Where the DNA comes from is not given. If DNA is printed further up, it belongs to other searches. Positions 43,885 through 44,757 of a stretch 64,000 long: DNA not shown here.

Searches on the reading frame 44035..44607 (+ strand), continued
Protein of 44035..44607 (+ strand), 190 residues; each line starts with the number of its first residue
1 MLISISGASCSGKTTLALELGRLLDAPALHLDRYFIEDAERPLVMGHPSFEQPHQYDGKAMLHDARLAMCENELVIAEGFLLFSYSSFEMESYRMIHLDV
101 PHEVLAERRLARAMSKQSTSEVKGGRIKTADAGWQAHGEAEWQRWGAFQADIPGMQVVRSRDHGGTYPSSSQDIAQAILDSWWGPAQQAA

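Call 68: fold_search(model_id=the predicted structure, library=pdb)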
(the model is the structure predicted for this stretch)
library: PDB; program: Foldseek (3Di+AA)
matches with E <= 10: 1287; with E <= 0.001: 179
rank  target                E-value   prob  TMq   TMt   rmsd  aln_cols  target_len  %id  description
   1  2ql6_A                1.6e-10  1.00  0.74  0.79   3.4       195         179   20  human nicotinamide riboside kinase (NRK1) (released 2007-10-02)
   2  2qsy                  3.3e-10  1.00  0.67  0.71   4.8       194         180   21  Human nicotinamide riboside kinase 1 in complex with ADP (released 2007-08-14)
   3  2qt0                  1.4e-09  1.00  0.72  0.76   4.1       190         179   21  Human nicotinamide riboside kinase 1 in complex with nicotinamide riboside and an ATP analogue (released 2007-08-14)
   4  2qg6                  1.8e-09  1.00  0.74  0.76   3.5       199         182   19  Crystal structure of human nicotinamide riboside kinase (NRK1) in complex with nicotinamide mononucleotide (NMN) (released 2007-10-02)
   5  2qt1                  2.3e-09  1.00  0.74  0.74   3.2       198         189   20  Human nicotinamide riboside kinase 1 in complex with nicotinamide riboside (released 2007-08-14)
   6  2qsz                  2.8e-09  1.00  0.65  0.66   4.6       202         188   20  Human nicotinamide riboside kinase 1 in complex with nicotinamide mononucleotide (released 2007-08-14)
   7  2p0e                  4.4e-09  1.00  0.72  0.72   3.6       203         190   19  Human nicotinamide riboside kinase 1 in complex with tiazofurin (released 2007-05-08)
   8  3asz_B                8.2e-08  1.00  0.67  0.62   5.2       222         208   20  CMP-complex structure of uridine kinase from Thermus thermophilus HB8 (released 2011-06-01)
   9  2uvq                  1.9e-07  1.00  0.63  0.57   5.9       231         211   16  Crystal structure of human uridine-cytidine kinase 1 in complex with ADP (released 2007-03-27)
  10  3w8r_A                3.6e-07  1.00  0.67  0.62   5.1       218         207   19  Mutant structure of Thermus thermophilus HB8 uridine-cytidine kinase (released 2014-03-26)
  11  1uej_A                3.6e-07  1.00  0.63  0.59   5.4       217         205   16  Crystal structure of human uridine-cytidine kinase 2 complexed with a substrate, cytidine (released 2004-05-04)
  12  1udw_A                4.1e-07  1.00  0.66  0.62   5.3       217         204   16  Crystal structure of human uridine-cytidine kinase 2 complexed with a feedback-inhibitor, CTP (released 2004-05-04)
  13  3asy_A                4.1e-07  1.00  0.66  0.62   4.6       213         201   19  ligand-free structure of uridine kinase from thermus thermophilus HB8 (released 2011-06-01)
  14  1uj2_A                5.3e-07  1.00  0.67  0.60   5.1       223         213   15  Crystal structure of human uridine-cytidine kinase 2 complexed with products, CMP and ADP (released 2004-05-04)
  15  6n55_G                6.1e-07  1.00  0.70  0.66   4.4       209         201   16  Crystal structure of human uridine-cytidine kinase 2 complexed with 2'-azidouridine (released 2019-11-27)
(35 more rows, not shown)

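Call 73: list_cluster_members(proteins=[P0123, P0003, P0156])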
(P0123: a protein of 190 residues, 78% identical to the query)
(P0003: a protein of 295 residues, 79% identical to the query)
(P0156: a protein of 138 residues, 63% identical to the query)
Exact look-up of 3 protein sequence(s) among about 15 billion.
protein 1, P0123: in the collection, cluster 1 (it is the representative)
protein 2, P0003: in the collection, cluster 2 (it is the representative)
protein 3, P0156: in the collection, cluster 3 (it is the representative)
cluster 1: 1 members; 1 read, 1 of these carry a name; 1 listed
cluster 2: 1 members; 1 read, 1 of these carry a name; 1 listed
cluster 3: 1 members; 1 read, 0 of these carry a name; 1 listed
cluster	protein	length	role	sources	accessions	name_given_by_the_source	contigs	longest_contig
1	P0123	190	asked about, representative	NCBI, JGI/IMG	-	hypothetical protein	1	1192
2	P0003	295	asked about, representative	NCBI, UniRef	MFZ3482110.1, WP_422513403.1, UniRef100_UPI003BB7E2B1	ADP-ribosylglycohydrolase family protein [Sphingomonas sp. 3-13AW] | ADP-ribosylglycohydrolase family protein n=1 Tax=Sphingomonas sp. 3-13AW TaxID=3050450 ...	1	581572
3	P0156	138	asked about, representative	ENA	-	-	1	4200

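Call 74: find_related_loci(query=A1, collection=metagenome_contigs, flank=10000)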
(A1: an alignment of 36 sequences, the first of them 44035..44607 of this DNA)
Query A1 (190 aa) in metagenome_contigs; peptide patterns used: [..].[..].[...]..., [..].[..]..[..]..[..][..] (x = any residue, [..] = any of these).
599 stretches matched a pattern (row limit reached: there are more); 97 encode a relative of the query (tblastn E <= 1e-3); the best 80 are kept; 79 distinct loci.
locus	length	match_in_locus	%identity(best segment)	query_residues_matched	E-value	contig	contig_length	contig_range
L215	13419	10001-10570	97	1-190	9e-126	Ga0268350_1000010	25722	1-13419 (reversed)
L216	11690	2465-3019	90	1-185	2e-114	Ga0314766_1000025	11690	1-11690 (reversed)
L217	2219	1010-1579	74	1-190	7e-95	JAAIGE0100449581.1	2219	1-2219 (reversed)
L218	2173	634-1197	73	1-188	5e-94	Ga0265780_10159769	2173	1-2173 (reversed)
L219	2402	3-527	52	3-182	5e-56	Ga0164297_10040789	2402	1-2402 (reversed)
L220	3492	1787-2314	49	2-179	3e-48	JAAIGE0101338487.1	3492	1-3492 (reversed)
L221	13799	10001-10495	52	2-168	1e-46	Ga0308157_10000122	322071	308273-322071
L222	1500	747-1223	46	1-158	5e-41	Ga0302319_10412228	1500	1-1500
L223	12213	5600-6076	45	1-158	2e-39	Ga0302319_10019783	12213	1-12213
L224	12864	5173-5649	45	1-158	2e-39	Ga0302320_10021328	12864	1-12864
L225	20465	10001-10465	50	2-158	4e-38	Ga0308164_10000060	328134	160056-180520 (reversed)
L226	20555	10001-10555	61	1-190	2e-62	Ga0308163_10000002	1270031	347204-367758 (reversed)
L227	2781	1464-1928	48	2-158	2e-36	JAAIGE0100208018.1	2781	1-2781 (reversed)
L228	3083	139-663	38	1-178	6e-36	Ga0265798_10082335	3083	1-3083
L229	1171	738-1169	50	2-147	2e-36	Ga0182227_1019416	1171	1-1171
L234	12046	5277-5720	39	2-149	9e-19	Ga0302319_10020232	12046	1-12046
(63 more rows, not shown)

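Call 77: search_protein_families(library=pfam, proteins=[L234:6041-7147:+, L234:4139-4933:+, L226:8807-9925:+, L226:10605-12038:+, L226:12070-12822:+, L226:13482-16055:+, L221:10687-11454:+, L221:8792-9511:+, L225:8152-9441:+, L225:12397-13143:+], max_evalue=0.01)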
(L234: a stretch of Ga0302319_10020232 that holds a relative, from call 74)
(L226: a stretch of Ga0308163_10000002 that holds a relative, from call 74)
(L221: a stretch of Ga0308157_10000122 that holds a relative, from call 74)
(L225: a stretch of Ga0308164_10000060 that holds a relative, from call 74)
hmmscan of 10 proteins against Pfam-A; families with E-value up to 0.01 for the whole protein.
L234:6041-7147:+ (368 aa): 1 family
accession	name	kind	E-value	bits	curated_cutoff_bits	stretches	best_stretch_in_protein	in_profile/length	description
PF09414.15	RNA_ligase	-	6.6e-27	95.2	27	1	95-293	3-171/171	RNA ligase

L234:4139-4933:+ (264 aa): 0 families

L226:8807-9925:+ (372 aa): 0 families

L226:10605-12038:+ (477 aa): 0 families

L226:12070-12822:+ (250 aa): 0 families

L226:13482-16055:+ (857 aa): 3 families
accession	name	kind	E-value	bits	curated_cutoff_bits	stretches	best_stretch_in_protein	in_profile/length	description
PF09511.15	RNA_lig_T4_1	-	7e-27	95.2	28.3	1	498-717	2-218/227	RNA ligase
PF00149.33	Metallophos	-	3.4e-11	44.4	21.5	1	187-366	3-159/191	Calcineurin-like phosphoesterase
PF13671.12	AAA_33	-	2.8e-09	37.9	27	1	5-130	2-129/143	AAA domain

L221:10687-11454:+ (255 aa): 0 families

L221:8792-9511:+ (239 aa): 0 families

L225:8152-9441:+ (429 aa): 0 families

L225:12397-13143:+ (248 aa): 0 families

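Call 87: search_protein_families(library=padloc, proteins=[window:44035-44607:+], max_evalue=0.01)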
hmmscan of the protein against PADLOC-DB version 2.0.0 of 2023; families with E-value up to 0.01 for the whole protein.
window:44035-44607:+ (190 aa): 0 families

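Call 95: search_protein_families(library=pfam, proteins=[L021:9443-9982:+, L021:9989-10513:+, L021:10522-11685:-, L021:8493-9428:-, L022:8758-9903:-, L022:10562-11059:-, L020:42-695:+, L020:1357-2106:+, L023:2127-2594:+, L023:3161-4489:-], max_evalue=0.001)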
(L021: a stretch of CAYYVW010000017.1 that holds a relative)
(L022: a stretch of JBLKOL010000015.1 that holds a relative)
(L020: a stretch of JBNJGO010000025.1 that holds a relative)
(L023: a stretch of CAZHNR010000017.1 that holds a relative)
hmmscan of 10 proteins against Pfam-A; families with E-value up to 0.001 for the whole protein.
L021:9443-9982:+ (179 aa): 1 family
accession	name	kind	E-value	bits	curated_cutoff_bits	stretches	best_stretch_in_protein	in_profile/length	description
PF01467.32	CTP_transf_like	-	2.1e-16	60.8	21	1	49-160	2-110/133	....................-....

L021:9989-10513:+ (174 aa): 4 families
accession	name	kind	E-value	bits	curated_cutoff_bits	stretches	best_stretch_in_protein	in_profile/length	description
PF13238.12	AAA_18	-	6.3e-05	23.9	29.4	1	7-41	1-37/128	AAA domain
PF02224.24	Cytidylate_kin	-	0.00019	21.7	26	0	7-30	1-24/211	Cytidylate kinase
PF13521.12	AAA_28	-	0.00054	20.6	27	0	6-30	1-25/164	AAA domain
PF13671.12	AAA_33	-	0.00067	20.4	27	0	10-30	5-25/143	AAA domain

L021:10522-11685:- (387 aa): 2 families
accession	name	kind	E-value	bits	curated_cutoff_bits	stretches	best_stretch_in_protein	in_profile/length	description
PF01476.26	LysM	-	5.3e-09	36.3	20.9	1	100-138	5-43/43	LysM domain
PF00877.26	NLPC_P60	-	5.3e-07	30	23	1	218-308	9-75/105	NlpC/P60 family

L021:8493-9428:- (311 aa): 1 family
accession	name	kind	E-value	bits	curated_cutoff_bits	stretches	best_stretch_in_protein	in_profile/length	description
PF01259.24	SAICAR_synt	-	9.3e-72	242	20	1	34-281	3-229/233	SAICAR synthetase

L022:8758-9903:- (381 aa): 1 family
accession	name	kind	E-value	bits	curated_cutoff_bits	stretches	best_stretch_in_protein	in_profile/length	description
PF01970.21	TctA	-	5.7e-39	134.4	28.9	1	5-369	4-422/423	Tripartite tricarboxylate transporter TctA family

L022:10562-11059:- (165 aa): 1 family
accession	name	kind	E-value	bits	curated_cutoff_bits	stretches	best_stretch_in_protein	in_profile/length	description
PF00156.33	Pribosyltran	-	4.1e-11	42.9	26.3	1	37-141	26-122/158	Phosphoribosyl transferase domain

L020:42-695:+ (217 aa): 1 family
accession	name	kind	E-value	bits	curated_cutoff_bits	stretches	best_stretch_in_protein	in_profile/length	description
PF01790.23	LGT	-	9.1e-56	189.3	24.9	1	2-205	46-239/240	Prolipoprotein diacylglyceryl transferase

L020:1357-2106:+ (249 aa): 4 families
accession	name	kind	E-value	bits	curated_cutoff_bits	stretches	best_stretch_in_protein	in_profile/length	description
PF00121.24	TIM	-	2.3e-36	126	20.1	1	28-236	1-240/245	Triosephosphate isomerase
PF03060.21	NMO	-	5.7e-09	36.3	28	1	128-228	127-225/331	Nitronate monooxygenase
PF05690.20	ThiG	-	1.9e-07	31.1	23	1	194-245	173-224/247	Thiazole biosynthesis protein ThiG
PF01070.24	FMN_dh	-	1.1e-06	28.4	24.9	1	184-225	261-302/350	FMN-dependent dehydrogenase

L023:2127-2594:+ (155 aa): 1 family
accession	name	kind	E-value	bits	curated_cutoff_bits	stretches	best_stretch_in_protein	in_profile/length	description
PF01877.22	RNA_binding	-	2.8e-18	66.8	26.9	1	15-133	3-117/120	RNA binding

L023:3161-4489:- (442 aa): 3 families
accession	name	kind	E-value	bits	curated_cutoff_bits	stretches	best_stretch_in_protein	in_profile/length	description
PF01935.23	DUF87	-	6.8e-10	39.8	23.2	1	39-244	12-202/220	Helicase HerA, central domain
PF05707.18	Zot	-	0.00047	20.1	20.3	0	304-368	84-149/197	Zonular occludens toxin (Zot)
PF00004.35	AAA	-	0.00095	20.1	21.2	0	283-358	42-123/131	ATPase family associated with various cellular activities (AAA)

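Call 96: search_protein_families(library=ncbifam, proteins=[L021:9443-9982:+, L021:9989-10513:+, L022:9995-10567:+, L022:10562-11059:-], max_evalue=0.01)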
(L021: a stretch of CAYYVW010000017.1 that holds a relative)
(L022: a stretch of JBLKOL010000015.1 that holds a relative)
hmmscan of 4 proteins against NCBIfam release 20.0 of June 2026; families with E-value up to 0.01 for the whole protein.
L021:9443-9982:+ (179 aa): 7 families
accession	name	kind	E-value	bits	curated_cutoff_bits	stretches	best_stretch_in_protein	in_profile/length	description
TIGR02199.1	rfaE_dom_II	equivalog_domain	1.1e-50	171.3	181.5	1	38-178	5-143/144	D-glycero-beta-D-manno-heptose 1-phosphate adenylyltransferase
NF008454.0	PRK11316.1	equivalog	4.1e-42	144.4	521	1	21-178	317-472/475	bifunctional D-glycero-beta-D-manno-heptose-7-phosphate kinase/D-glycero-beta-D-manno-heptose 1-phosphate adenylyltransferase HldE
TIGR00125.1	cyt_tran_rel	domain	1.4e-14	54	27.7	1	46-111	1-63/65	adenylyltransferase/cytidyltransferase family protein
TIGR01518.1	g3p_cytidyltrns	equivalog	1.7e-07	31.3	165.4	1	48-139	2-92/125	glycerol-3-phosphate cytidylyltransferase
NF001985.0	PRK00777.1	subfamily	1.6e-06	28.3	104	1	46-105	6-63/157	pantetheine-phosphate adenylyltransferase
NF041124.1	CoaD_Thcocales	equivalog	4.3e-05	23.5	290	1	45-86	5-46/156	phosphopantetheine adenylyltransferase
NF002250.0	PRK01170.1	subfamily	0.00055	19.5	489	1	48-88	4-44/322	bifunctional pantetheine-phosphate adenylyltransferase/NTP phosphatase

L021:9989-10513:+ (174 aa): 9 families
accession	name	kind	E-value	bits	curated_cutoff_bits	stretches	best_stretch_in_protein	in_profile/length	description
NF004018.0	PRK05480.1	equivalog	5.7e-09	35.7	180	1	5-79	7-75/210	uridine kinase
TIGR00235.1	udk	equivalog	3.1e-07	30.3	220.3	1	6-78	8-74/207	uridine kinase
TIGR00017.1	cmk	equivalog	4.3e-05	23.3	135.55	1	5-30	3-28/217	(d)CMP kinase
NF005655.0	PRK07429.1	subfamily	0.0002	20.6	236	1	6-39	10-43/326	phosphoribulokinase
NF004861.0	PRK06217.1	equivalog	0.0016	17.9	203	1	6-55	3-47/183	hypothetical protein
NF006743.0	PRK09270.1-2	equivalog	0.0022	17.1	227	1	7-51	31-72/217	nucleoside/nucleotide kinase family protein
NF006746.0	PRK09270.1-5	subfamily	0.0025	16.8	250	0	7-40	24-59/210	nucleoside/nucleotide kinase family protein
TIGR00455.1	apsK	equivalog_domain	0.0055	16.4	138.7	1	5-40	19-54/184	adenylyl-sulfate kinase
NF005115.0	PRK06547.1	equivalog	0.0086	15.5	173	0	8-39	19-48/172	hypothetical protein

L022:9995-10567:+ (190 aa): 16 families
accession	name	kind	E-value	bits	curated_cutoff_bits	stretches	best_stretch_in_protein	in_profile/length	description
NF004018.0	PRK05480.1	equivalog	9.8e-17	61.1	180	1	2-185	7-202/210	uridine kinase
TIGR00235.1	udk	equivalog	3.2e-15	56.3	220.3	1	3-148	8-154/207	uridine kinase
NF005115.0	PRK06547.1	equivalog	2.8e-10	39.8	173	2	69-165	67-162/172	hypothetical protein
NF006085.0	PRK08233.1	equivalog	1.4e-05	25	198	1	2-186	6-174/184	hypothetical protein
NF006743.0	PRK09270.1-2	equivalog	0.00011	21.3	227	1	2-155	29-193/217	nucleoside/nucleotide kinase family protein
NF004861.0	PRK06217.1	equivalog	0.00012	21.5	203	1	3-43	3-43/183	hypothetical protein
NF006746.0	PRK09270.1-5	subfamily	0.00012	21.1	250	1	3-39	23-59/210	nucleoside/nucleotide kinase family protein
TIGR00017.1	cmk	equivalog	0.00022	21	135.55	1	3-33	4-34/217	(d)CMP kinase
TIGR02173.1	cyt_kin_arch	equivalog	0.00038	20.5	102.1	1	3-33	2-32/169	(d)CMP kinase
NF005655.0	PRK07429.1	subfamily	0.00052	19.2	236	0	3-31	10-38/326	phosphoribulokinase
TIGR00152.1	TIGR00152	equivalog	0.00071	19.5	65.55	1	3-34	1-32/188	dephospho-CoA kinase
TIGR00174.1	miaA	equivalog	0.0017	17.7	148.65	0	3-35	1-33/288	tRNA (adenosine(37)-N6)-dimethylallyltransferase MiaA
TIGR00635.1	ruvB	equivalog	0.0017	17.4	299.05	0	6-30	35-59/305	Holliday junction branch migration DNA helicase RuvB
NF005255.0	PRK06762.2-2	equivalog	0.0043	17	140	0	3-31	5-35/163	hypothetical protein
NF004041.0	PRK05541.1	subfamily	0.0067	16.5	127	0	3-76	9-76/176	adenylyl-sulfate kinase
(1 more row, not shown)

L022:10562-11059:- (165 aa): 23 families
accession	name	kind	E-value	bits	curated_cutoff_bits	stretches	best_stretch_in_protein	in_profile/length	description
NF002636.0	PRK02304.1-5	equivalog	6.8e-31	107.1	125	1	14-143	27-153/176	adenine phosphoribosyltransferase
NF002634.0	PRK02304.1-3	equivalog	1.2e-30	106.5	170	1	13-143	27-154/182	adenine phosphoribosyltransferase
TIGR01090.1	apt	equivalog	9.8e-29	100.6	185.85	1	14-142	19-144/169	adenine phosphoribosyltransferase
NF002633.0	PRK02304.1-2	equivalog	1.9e-27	96.1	224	1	14-160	21-164/172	adenine phosphoribosyltransferase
NF002632.0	PRK02304.1-1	equivalog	3.4e-22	79.1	243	1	14-142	29-154/183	adenine phosphoribosyltransferase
NF009211.0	PRK12560.1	equivalog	3.9e-16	59.4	188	1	14-142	26-149/187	adenine phosphoribosyltransferase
NF006328.0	PRK08558.1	equivalog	1.7e-12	47.5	184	1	6-161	76-230/238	adenine phosphoribosyltransferase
NF006671.0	PRK09219.1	equivalog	9.6e-12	44.8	177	1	22-143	31-153/192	xanthine phosphoribosyltransferase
NF040646.1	HPT_Archaea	equivalog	6.8e-11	42.1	200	1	22-143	35-150/184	hypoxanthine/guanine phosphoribosyltransferase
NF005592.0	PRK07322.1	subfamily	8.5e-11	41.6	143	1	6-147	18-160/180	adenine phosphoribosyltransferase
NF004689.0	PRK06031.1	equivalog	2.3e-10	40.1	175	1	25-143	68-190/233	phosphoribosyltransferase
NF002635.0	PRK02304.1-4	subfamily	6.4e-10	38.9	146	1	25-143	38-151/188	adenine phosphoribosyltransferase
TIGR01743.1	purR_Bsub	equivalog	8.8e-09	34.7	258.7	1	16-155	103-242/268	pur operon repressor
TIGR01744.1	XPRTase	equivalog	5.2e-08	32.7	164.45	1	22-143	31-153/191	xanthine phosphoribosyltransferase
NF002620.0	PRK02277.1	subfamily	1.3e-07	31.5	115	1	35-143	81-177/201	orotate phosphoribosyltransferase-like protein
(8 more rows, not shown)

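Call 97: search_solved_structures(query=L021:9443-9982:+, max_evalue=0.01)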
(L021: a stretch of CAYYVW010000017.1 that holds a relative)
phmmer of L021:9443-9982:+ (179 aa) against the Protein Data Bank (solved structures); distinct sequences matched with E-value up to 0.01: 9.
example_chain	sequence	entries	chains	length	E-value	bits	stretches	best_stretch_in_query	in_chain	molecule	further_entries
5x9q_A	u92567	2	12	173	4.4e-29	104.9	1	26-177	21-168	Putative cytidylyltransferase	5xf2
3elb_A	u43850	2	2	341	4.6e-21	78.8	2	43-141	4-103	Ethanolamine-phosphate cytidylyltransferase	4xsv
5x3d_A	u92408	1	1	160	1e-09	42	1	47-173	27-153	Phosphoenolpyruvate phosphomutase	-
3glv_A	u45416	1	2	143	4e-08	36.7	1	45-142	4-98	Lipopolysaccharide core biosynthesis protein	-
2b7l_A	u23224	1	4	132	4e-07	33.5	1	45-142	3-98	glycerol-3-phosphate cytidylyltransferase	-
1coz_A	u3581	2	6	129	5.2e-07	33.1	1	46-139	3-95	PROTEIN (GLYCEROL-3-PHOSPHATE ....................) | glycerol-3-phosphate cytidylyltransferase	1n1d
9hsm_A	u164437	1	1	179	8.6e-07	32.4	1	38-172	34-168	choline-phosphate cytidylyltransferase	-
9hsg_A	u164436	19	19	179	8.6e-07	32.4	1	38-172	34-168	choline-phosphate cytidylyltransferase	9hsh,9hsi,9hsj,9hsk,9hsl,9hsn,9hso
4zcp_A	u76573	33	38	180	8.8e-07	32.4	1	38-172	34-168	Cholinephosphate cytidylyltransferase | Choline-phosphate cytidylyltransferase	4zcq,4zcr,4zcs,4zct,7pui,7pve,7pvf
